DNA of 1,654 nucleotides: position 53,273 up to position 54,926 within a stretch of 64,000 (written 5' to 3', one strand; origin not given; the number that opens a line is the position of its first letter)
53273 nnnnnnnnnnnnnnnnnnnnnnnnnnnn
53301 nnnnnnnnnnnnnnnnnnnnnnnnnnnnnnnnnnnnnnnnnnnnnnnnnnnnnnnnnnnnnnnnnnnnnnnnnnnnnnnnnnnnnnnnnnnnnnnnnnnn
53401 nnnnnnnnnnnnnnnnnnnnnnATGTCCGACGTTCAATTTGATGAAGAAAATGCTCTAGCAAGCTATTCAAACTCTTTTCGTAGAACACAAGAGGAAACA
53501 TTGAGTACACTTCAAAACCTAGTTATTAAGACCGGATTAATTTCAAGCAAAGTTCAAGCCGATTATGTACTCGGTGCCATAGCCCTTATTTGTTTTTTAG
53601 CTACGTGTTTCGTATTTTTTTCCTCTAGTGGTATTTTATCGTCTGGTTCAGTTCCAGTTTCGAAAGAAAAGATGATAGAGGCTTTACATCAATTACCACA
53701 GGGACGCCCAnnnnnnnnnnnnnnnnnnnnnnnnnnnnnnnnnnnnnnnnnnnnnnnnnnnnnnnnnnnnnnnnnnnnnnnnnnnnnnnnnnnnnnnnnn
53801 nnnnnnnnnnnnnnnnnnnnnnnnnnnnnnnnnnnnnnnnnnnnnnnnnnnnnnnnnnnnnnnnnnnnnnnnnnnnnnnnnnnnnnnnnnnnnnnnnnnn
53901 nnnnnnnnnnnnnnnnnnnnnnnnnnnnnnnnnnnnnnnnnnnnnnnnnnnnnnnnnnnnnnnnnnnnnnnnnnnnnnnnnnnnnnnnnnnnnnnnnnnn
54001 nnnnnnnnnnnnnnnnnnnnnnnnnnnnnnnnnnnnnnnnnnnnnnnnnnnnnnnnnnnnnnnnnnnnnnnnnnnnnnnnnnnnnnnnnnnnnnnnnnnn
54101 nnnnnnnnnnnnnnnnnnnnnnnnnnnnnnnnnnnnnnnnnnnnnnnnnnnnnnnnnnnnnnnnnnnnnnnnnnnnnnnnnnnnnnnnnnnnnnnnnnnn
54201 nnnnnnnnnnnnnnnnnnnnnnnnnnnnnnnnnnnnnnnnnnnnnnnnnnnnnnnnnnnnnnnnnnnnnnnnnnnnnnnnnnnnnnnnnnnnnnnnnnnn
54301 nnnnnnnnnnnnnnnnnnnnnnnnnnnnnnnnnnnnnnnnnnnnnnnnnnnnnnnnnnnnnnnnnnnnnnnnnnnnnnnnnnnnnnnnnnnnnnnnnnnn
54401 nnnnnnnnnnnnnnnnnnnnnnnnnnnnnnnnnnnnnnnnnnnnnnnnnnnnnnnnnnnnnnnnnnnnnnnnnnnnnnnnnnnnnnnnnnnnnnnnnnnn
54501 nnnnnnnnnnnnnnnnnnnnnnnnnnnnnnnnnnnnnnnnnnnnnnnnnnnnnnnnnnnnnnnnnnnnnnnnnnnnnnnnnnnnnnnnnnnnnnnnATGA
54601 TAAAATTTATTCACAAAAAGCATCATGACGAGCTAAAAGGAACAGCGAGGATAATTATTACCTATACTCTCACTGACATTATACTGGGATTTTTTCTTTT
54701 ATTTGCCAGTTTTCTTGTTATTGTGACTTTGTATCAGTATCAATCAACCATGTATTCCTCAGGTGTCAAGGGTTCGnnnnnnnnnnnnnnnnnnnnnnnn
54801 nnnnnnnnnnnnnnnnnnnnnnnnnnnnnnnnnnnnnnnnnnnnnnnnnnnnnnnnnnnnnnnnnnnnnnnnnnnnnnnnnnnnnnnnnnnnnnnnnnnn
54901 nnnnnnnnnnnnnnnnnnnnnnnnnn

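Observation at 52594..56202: Tandem pilin cassette array: four type IV pilin genes interleaved with two novel conserved small membrane protein families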

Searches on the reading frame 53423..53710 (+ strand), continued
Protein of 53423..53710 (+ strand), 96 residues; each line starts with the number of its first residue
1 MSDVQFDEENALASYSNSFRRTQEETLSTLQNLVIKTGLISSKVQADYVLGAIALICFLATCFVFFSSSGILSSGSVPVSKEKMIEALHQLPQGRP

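Call 57: find_encoding_contigs(protein=P0154, flank=4000, max_places=1)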
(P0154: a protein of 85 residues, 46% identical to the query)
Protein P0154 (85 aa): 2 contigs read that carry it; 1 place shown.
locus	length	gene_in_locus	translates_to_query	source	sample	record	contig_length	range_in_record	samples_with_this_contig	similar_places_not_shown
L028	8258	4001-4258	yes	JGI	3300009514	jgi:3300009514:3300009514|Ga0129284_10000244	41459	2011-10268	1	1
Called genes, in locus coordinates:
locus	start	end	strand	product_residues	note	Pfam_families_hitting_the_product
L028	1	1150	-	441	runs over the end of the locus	PF21760:SecD_1st, PF22599:SecDF_P1_head, PF03176:MMPL, PF02355:SecD_SecF_C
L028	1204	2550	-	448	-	PF02397:Bac_transf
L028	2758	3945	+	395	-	PF13439:Glyco_transf_4, PF13579:Glyco_trans_4_4, PF00534:Glycos_transf_1, PF13692:Glyco_trans_1_4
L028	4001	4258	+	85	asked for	-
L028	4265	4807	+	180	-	PF07963:N_methyl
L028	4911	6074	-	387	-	PF01098:FTSW_RODA_SPOVE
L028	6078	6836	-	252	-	-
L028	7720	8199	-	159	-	PF00961:LAGLIDADG_1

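Call 58: find_encoding_contigs(protein=P0186, flank=4000, max_places=1)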
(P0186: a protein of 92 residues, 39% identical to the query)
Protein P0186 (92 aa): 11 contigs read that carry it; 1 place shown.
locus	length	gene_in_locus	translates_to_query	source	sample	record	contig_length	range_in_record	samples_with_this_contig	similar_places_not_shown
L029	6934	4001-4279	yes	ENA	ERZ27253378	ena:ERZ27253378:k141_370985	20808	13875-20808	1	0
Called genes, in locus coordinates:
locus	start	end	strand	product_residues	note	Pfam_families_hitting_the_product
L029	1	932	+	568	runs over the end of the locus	PF05157:MshEN, PF00437:T2SSE, PF13191:AAA_16 (faint)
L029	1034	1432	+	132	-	PF00072:Response_reg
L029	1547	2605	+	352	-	PF00437:T2SSE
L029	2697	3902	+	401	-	PF28597:T2SSF_N (weak), PF00482:T2SSF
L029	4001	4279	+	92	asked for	-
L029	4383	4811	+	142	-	PF07963:N_methyl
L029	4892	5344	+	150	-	PF07963:N_methyl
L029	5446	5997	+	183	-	PF07963:N_methyl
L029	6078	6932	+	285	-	?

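Call 59: find_encoding_contigs(protein=P0182, flank=4000, max_places=1)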
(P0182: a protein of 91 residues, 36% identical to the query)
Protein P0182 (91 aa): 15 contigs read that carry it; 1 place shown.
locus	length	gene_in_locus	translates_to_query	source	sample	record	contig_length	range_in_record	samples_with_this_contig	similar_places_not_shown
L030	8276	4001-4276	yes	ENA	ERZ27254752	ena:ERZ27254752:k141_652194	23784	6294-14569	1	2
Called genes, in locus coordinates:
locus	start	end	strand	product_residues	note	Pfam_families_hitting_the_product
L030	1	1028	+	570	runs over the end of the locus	PF05157:MshEN, PF00437:T2SSE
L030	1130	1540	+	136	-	PF00072:Response_reg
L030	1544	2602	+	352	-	PF00437:T2SSE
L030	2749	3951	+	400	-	PF28597:T2SSF_N, PF00482:T2SSF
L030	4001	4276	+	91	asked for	-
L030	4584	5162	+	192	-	PF07963:N_methyl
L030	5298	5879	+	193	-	PF07963:N_methyl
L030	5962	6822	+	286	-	PF06750:A24_N_bact, PF01478:Peptidase_A24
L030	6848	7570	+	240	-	-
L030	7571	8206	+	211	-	PF07963:N_methyl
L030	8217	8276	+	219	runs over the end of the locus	PF07963:N_methyl (faint)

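Call 80: search_solved_structures(query=A5, max_evalue=10)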
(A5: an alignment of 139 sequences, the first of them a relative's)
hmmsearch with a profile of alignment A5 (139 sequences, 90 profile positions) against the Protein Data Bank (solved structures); distinct sequences matched with E-value up to 10: 17.
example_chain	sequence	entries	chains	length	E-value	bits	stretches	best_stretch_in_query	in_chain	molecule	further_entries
5nco_g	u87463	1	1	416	0.0053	19.8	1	45-69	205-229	Protein translocase subunit SecY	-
5mg3_Y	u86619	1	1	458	0.033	17.2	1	45-69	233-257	Protein translocase subunit SecY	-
5abb_A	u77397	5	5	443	0.036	17.1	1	45-69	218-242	PROTEIN TRANSLOCASE SUBUNIT SECY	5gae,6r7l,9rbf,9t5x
4v6m_BA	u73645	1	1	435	0.038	17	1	45-69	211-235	Preprotein translocase secY subunit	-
3j45_y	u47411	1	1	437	0.039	17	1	45-69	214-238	Protein translocase subunit SecY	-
3j46_y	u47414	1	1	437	0.039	17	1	45-69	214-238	Protein translocase subunit SecY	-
9cam_B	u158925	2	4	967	0.17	15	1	46-79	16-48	Aminopeptidase N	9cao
7y5e_RN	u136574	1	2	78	0.38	13.8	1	34-68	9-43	PsaR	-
2akh_Y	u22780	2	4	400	0.4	13.7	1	45-69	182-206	Preprotein translocase secY subunit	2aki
8jkt_A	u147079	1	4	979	0.46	13.6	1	46-76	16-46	Aminopeptidase N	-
7y7a_R7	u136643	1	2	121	0.72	12.9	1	34-63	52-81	PsaR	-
8exs_A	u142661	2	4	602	1.2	12.2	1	19-63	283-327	Beta-lactam sensor/signal transducer BlaR1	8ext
8exp_A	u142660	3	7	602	1.9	11.6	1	19-63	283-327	Beta-lactam sensor/signal transducer BlaR1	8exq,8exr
7rja_K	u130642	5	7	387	2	11.5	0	47-77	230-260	Cytochrome b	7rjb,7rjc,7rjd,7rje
12dr_A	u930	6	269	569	2.2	11.4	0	30-71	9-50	Flagellar M-ring protein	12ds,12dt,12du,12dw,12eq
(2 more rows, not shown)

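Call 81: search_protein_families(library=phrogs, max_evalue=0.01, proteins=[P0001, P0002, P0003, P0085, P0057])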
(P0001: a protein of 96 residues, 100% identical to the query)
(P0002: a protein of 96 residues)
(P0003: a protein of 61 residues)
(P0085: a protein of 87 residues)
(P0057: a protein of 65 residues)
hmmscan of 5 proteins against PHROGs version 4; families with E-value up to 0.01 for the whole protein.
P0001 (96 aa): 0 families

P0002 (96 aa): 0 families

P0003 (61 aa): 0 families

P0085 (87 aa): 0 families

P0057 (65 aa): 0 families

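Call 84: find_encoding_contigs(protein=P0182, flank=10000, max_places=1)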
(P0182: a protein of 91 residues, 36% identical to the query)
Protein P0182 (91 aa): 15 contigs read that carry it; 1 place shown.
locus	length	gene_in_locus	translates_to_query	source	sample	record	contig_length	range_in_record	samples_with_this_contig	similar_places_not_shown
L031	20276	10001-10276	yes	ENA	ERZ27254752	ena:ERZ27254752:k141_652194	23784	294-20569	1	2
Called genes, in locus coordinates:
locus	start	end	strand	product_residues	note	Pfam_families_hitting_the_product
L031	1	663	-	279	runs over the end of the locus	-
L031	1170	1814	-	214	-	PF00156:Pribosyltran (weak)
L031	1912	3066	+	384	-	PF11104:PilM_2, PF14450:FtsA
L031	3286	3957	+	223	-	-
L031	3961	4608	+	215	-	PF04350:PilO (weak)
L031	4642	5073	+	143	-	-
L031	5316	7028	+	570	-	PF05157:MshEN, PF00437:T2SSE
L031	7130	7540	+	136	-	PF00072:Response_reg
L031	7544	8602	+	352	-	PF00437:T2SSE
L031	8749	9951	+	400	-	PF28597:T2SSF_N, PF00482:T2SSF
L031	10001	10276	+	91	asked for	-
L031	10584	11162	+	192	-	PF07963:N_methyl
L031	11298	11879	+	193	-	PF07963:N_methyl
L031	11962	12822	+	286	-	PF06750:A24_N_bact, PF01478:Peptidase_A24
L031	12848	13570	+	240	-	-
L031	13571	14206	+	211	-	PF07963:N_methyl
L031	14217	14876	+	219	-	PF07963:N_methyl (faint)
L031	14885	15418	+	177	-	-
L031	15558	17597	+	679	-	PF22745:Nlig-Ia, PF01653:DNA_ligase_aden, PF03120:OB_DNA_ligase, PF14520:HHH_5 (faint), PF12826:HHH_2, PF00533:BRCT, PF12738:PTCB-BRCT (weak)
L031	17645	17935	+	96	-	PF02686:GatC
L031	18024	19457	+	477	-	PF01425:Amidase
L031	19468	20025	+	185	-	-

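Call 96: search_protein_families(library=pfam, max_evalue=0.1, proteins=[L031:3286-3954:+, L031:3961-4605:+, L031:4642-5070:+, L031:12848-13567:+, L031:14885-15415:+, L031:1912-3063:+])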
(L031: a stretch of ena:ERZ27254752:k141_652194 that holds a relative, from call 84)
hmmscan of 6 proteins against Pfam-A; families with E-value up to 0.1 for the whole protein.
L031:3286-3954:+ (223 aa): 1 family
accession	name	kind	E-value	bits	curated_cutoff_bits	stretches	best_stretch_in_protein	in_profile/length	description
PF05137.18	PilN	-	0.0026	18.2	22.8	1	106-185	2-77/78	Fimbrial assembly protein (PilN)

L031:3961-4605:+ (215 aa): 2 families
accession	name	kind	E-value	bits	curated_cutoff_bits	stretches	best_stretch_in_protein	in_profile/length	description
PF04350.18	PilO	-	7.6e-07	29.8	22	1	75-189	36-142/145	Pilus assembly protein, PilO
PF10741.14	T2SSM_b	-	0.057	13.8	21.7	1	114-173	26-86/111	Type II secretion system (T2SS), protein M subtype b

L031:4642-5070:+ (143 aa): 1 family
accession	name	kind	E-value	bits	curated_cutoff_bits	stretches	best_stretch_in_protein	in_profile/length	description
PF23689.1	YldA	-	0.00078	20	27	1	11-32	7-28/29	YldA-like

L031:12848-13567:+ (240 aa): 1 family
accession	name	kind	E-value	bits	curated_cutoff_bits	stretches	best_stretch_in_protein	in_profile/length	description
PF07963.17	N_methyl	-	0.0001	22.2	21.2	1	30-53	3-26/27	Prokaryotic N-terminal methylation motif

L031:14885-15415:+ (177 aa): 1 family
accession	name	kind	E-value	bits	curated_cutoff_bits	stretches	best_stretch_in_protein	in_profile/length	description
PF14341.11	PilX_N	-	0.03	14.8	25.5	1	34-83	1-50/51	PilX N-terminal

L031:1912-3063:+ (384 aa): 4 families
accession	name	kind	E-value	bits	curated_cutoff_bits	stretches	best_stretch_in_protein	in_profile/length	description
PF11104.14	PilM_2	-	4.6e-33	115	27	2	166-378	116-338/340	Type IV pilus assembly protein PilM;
PF14450.12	FtsA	-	1.6e-11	45.1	31.8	1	225-357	1-122/127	Cell division protein FtsA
PF08841.16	DDR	-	0.0062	16.1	24.6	1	222-277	133-189/328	Diol dehydratase reactivase ATPase-like domain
PF06723.19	MreB_Mbl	-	0.085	12.1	27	0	318-347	276-305/327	MreB/Mbl protein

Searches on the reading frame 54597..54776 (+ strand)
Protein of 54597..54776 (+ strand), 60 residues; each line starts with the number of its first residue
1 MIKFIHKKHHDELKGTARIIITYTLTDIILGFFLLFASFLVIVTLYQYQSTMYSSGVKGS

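Call 6: search_protein_families(library=pfam, max_evalue=1, proteins=[window:54597-54776:+])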
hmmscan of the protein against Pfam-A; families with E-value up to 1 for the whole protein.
window:54597-54776:+ (60 aa): 0 families

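Call 31: search_protein_families(library=ncbifam, max_evalue=1, proteins=[window:54597-54776:+])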
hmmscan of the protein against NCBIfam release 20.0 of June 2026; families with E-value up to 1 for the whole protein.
window:54597-54776:+ (60 aa): 1 family
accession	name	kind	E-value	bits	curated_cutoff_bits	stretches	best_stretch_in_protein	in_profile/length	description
TIGR02736.1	cbb3_Q_epsi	equivalog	0.038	13.6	61.55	1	33-59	3-29/56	cytochrome c oxidase, cbb3-type, CcoQ subunit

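Call 81: search_protein_families(library=phrogs, max_evalue=0.01, proteins=[window:54597-54776:+])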
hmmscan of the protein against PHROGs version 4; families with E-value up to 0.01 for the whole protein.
window:54597-54776:+ (60 aa): 0 families
